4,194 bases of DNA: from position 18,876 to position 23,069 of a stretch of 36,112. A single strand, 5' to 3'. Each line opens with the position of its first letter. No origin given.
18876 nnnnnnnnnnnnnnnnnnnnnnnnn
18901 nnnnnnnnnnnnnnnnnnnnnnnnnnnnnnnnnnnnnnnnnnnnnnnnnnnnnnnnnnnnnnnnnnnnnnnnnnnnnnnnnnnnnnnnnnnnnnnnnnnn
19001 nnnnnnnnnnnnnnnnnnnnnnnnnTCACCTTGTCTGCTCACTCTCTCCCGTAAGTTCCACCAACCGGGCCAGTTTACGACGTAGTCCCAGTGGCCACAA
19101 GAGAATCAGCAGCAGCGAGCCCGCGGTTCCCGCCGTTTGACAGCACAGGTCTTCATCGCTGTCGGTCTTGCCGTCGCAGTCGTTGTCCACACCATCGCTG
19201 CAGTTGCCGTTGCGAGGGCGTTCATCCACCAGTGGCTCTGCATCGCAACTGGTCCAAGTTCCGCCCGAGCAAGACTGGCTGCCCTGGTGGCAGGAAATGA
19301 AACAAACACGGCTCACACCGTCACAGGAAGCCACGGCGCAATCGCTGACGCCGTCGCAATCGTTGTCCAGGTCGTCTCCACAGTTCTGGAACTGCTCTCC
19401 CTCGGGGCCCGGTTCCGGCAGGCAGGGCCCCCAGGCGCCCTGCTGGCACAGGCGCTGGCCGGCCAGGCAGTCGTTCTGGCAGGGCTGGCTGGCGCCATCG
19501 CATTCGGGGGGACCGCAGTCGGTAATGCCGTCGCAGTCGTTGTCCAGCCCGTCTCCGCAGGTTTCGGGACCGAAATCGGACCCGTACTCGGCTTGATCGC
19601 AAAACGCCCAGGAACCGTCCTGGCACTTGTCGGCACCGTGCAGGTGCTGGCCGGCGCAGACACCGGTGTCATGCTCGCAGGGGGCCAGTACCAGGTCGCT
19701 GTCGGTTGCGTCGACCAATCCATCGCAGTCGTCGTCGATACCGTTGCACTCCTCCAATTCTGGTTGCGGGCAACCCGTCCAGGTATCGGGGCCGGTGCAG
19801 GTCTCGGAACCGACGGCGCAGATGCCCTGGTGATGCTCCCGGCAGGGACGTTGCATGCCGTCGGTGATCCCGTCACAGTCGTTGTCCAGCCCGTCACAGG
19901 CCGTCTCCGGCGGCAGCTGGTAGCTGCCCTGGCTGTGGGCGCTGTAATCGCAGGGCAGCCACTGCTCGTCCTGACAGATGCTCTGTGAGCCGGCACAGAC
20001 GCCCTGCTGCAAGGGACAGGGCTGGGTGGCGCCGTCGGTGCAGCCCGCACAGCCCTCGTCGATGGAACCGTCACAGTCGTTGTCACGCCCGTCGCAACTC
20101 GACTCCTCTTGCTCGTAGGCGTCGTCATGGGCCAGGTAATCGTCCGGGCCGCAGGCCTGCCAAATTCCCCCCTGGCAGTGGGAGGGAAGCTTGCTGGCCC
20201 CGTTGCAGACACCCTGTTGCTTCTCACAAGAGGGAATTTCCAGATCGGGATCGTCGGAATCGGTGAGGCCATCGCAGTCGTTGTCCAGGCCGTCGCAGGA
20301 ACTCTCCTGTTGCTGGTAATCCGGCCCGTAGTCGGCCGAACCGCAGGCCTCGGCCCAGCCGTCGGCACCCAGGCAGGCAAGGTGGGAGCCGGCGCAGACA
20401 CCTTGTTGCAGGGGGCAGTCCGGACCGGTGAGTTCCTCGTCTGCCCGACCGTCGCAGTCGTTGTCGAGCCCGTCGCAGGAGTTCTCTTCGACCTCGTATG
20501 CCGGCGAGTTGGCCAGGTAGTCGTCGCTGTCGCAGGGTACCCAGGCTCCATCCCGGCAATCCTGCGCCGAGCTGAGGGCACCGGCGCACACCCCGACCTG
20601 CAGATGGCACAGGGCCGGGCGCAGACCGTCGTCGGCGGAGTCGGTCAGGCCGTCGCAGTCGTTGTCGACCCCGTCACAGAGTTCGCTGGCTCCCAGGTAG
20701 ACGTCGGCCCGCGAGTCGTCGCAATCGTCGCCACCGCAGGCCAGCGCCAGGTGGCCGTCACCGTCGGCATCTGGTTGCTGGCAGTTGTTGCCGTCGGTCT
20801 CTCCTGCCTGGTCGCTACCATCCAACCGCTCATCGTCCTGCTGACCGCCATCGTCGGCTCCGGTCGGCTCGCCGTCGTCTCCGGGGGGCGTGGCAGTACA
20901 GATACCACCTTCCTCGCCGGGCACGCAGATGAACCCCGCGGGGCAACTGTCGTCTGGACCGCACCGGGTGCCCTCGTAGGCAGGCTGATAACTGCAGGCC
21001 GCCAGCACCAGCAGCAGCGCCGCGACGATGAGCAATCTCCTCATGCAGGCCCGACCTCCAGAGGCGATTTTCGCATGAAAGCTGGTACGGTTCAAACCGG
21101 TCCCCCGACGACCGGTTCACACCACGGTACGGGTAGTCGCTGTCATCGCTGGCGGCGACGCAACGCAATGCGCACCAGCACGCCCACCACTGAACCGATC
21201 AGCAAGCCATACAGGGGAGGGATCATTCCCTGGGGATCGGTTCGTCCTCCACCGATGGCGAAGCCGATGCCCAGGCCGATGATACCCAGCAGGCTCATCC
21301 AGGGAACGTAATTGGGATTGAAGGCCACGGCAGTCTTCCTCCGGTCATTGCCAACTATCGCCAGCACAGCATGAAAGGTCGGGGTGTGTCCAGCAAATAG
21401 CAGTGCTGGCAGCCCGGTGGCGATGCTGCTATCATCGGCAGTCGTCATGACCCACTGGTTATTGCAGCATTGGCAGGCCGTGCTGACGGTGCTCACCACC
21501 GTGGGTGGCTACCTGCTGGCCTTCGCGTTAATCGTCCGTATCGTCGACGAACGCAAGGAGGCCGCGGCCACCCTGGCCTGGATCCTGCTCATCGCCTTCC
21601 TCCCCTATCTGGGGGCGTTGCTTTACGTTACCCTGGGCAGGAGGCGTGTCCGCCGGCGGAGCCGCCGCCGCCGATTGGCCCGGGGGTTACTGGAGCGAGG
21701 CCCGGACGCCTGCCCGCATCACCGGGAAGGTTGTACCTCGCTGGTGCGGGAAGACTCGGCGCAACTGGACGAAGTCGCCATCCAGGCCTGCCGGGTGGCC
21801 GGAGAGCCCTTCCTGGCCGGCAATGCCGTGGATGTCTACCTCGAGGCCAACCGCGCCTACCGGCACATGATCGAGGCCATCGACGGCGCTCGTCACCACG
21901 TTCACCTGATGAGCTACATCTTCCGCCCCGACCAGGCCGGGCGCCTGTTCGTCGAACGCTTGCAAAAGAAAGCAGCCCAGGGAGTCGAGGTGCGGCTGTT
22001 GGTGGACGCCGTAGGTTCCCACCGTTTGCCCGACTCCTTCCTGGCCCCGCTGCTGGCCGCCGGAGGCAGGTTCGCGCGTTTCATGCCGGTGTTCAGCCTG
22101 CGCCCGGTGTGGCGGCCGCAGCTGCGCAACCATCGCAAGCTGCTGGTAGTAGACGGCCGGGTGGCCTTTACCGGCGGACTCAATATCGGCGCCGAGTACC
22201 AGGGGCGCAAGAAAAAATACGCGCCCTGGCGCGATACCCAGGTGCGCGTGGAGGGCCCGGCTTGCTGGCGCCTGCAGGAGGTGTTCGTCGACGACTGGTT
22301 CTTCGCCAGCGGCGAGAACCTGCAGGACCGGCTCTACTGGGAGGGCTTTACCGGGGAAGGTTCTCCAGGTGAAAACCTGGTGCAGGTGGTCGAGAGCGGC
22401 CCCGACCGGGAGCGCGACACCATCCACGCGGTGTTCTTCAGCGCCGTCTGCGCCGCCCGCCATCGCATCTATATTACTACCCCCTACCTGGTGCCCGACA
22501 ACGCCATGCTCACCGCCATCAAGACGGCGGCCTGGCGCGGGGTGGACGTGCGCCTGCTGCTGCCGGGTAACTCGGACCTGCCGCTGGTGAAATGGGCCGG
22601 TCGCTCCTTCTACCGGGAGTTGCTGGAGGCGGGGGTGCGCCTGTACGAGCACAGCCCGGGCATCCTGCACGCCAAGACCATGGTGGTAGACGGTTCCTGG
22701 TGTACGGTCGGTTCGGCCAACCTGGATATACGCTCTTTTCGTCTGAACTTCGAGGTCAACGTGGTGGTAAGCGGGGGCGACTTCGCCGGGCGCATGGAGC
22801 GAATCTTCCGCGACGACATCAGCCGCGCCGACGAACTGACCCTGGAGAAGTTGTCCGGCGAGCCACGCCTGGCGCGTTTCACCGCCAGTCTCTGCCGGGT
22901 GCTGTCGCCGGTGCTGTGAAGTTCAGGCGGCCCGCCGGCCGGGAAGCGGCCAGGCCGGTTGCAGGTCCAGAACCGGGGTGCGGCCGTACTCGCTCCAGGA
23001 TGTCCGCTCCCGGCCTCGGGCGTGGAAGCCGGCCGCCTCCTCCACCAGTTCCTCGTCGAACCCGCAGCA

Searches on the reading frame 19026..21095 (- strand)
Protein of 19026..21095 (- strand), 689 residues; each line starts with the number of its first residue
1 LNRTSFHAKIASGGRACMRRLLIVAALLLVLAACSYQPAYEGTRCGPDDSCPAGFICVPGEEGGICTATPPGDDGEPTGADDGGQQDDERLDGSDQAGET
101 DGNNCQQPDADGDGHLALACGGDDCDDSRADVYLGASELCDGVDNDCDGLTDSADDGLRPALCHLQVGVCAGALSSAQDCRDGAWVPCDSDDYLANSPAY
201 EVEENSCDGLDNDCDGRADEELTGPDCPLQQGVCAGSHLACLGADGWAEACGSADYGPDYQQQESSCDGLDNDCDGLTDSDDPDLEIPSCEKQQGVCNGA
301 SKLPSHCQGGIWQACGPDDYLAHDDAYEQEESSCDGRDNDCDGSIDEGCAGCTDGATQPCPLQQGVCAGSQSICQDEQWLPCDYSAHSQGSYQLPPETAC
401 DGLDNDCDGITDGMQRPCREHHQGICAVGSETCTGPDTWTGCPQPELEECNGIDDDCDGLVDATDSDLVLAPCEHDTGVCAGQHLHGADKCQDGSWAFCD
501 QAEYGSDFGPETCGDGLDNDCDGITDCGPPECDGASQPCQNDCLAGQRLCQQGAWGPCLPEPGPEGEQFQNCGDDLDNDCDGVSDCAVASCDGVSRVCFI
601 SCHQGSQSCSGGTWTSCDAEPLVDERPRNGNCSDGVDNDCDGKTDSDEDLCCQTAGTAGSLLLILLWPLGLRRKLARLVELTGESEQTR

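Call 3: search_protein_families(library=pfam, proteins=[window:19026-21095:-], max_evalue=0.01)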
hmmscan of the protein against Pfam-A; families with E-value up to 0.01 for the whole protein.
window:19026-21095:- (689 aa): 1 family
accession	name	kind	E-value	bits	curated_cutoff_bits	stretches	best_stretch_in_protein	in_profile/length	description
PF11617.13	Cu-binding_MopE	-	9.5e-34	115.7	27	6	124-152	1-29/30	Putative metal-binding motif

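Call 4: search_protein_families(library=ncbifam, proteins=[window:19026-21095:-], max_evalue=0.01)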
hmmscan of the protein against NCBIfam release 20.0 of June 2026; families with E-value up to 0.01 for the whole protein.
window:19026-21095:- (689 aa): 1 family
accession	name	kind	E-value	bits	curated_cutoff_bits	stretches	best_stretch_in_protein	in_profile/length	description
NF033662.1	acid_disulf_rpt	repeat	9.6e-13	47.6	41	3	511-535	5-29/32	acidic double-disulfide repeat-containing protein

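Call 52: search_protein_families(library=padloc, proteins=[window:19026-21044:-], max_evalue=0.01)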
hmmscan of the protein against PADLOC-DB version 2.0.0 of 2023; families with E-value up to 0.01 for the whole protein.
window:19026-21044:- (672 aa): 0 families

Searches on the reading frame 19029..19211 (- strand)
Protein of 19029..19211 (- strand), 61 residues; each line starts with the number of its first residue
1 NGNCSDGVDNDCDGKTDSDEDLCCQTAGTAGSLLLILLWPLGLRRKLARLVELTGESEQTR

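Call 27: search_protein_families(library=ncbifam, proteins=[window:19029-19211:-], max_evalue=10)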
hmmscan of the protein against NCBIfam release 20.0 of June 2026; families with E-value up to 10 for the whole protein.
seq(61 aa): 3 families
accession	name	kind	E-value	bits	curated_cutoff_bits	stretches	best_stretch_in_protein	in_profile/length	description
NF033662.1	acid_disulf_rpt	repeat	0.0051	16.5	41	1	3-26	6-28/32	acidic double-disulfide repeat-containing protein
TIGR03901.2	MYXO-CTERM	domain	0.027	14.8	20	1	23-45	4-31/34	MYXO-CTERM sorting domain-containing protein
TIGR04564.1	Synergist_CTERM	domain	0.038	14.1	22.5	1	24-46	5-26/27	Synerg-CTERM sorting domain-containing protein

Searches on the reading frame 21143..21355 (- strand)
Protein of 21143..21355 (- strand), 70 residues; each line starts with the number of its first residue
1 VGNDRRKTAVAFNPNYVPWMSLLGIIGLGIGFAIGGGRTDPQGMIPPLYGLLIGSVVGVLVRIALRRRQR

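Call 52: search_protein_families(library=padloc, proteins=[window:21143-21355:-], max_evalue=0.01)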
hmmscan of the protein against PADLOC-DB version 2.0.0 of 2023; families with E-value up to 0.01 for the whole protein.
window:21143-21355:- (70 aa): 0 families

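Call 81: find_homologous_proteins(query=window:21146-21328:-, max_evalue=0.001)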
Query window:21146-21328:- (61 aa): 5 proteins with E <= 0.001 among 11 candidates.
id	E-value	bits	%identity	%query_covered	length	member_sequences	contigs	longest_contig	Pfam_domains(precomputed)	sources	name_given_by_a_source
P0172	6.3e-30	119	95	100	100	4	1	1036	-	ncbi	-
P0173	4.4e-21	92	76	80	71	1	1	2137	-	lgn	-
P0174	8.0e-21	91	79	93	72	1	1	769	-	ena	-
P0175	3.2e-18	82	68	97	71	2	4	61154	-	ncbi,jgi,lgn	-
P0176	5.0e-18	82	72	97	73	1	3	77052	-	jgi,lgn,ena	-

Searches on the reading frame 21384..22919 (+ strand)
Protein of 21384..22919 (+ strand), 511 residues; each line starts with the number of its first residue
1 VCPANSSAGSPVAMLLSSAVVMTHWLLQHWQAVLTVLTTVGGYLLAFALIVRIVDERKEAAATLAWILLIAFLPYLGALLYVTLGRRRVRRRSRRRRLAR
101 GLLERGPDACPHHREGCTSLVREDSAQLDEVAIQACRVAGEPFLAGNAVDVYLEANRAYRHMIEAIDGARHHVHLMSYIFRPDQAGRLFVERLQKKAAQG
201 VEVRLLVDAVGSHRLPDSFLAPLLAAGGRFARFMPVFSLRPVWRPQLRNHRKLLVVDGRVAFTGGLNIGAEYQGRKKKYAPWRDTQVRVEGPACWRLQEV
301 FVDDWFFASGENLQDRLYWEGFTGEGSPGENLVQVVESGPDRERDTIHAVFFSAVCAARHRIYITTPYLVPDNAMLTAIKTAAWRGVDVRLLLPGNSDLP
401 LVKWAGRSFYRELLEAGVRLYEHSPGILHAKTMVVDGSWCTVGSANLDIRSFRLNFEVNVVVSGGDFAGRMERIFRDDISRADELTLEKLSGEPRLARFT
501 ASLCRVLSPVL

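Call 3: search_protein_families(library=pfam, proteins=[window:21384-22919:+], max_evalue=0.01)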
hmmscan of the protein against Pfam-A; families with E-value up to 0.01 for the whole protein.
window:21384-22919:+ (511 aa): 3 families
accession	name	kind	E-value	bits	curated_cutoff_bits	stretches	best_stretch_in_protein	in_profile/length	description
PF13091.12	PLDc_2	-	2.9e-46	157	27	2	357-478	7-131/132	PLD-like domain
PF00614.28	PLDc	-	6.5e-16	58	21.9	2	425-449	2-26/28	Phospholipase D Active site motif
PF13396.11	PLDc_N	-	1.9e-10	40.9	23.3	1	45-86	2-42/42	Phospholipase_D-nuclease N-terminal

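Call 4: search_protein_families(library=ncbifam, proteins=[window:21384-22919:+], max_evalue=0.01)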
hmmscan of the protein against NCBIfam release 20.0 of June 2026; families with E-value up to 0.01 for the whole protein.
window:21384-22919:+ (511 aa): 8 families
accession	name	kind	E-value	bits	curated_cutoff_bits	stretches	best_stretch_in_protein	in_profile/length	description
TIGR04265.1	bac_cardiolipin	equivalog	6.4e-118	394.7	290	1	37-511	5-483/483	cardiolipin synthase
NF009107.0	PRK12452.1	equivalog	4.1e-105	352.4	787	1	19-511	14-509/509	cardiolipin synthase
NF008427.0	PRK11263.1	equivalog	2e-62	211.6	281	1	143-474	5-335/409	cardiolipin synthase ClsB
NF038319.1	DISARM_DrmC_I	equivalog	4.9e-24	85.2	133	2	332-477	77-233/236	DISARM system phospholipase D-like protein DrmC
NF006946.0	PRK09428.1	equivalog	4.9e-09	35.6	314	0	418-463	346-391/451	CDP-diacylglycerol--serine O-phosphatidyltransferase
NF010492.0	PRK13912.1-3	equivalog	7.7e-06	25.6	297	1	355-475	43-168/178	nuclease NucT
NF010491.0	PRK13912.1-2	equivalog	7.3e-05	22.6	225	0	342-460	33-155/180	nuclease NucT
NF010493.0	PRK13912.1-4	equivalog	0.00017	21.6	351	0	426-477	112-163/171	nuclease NucT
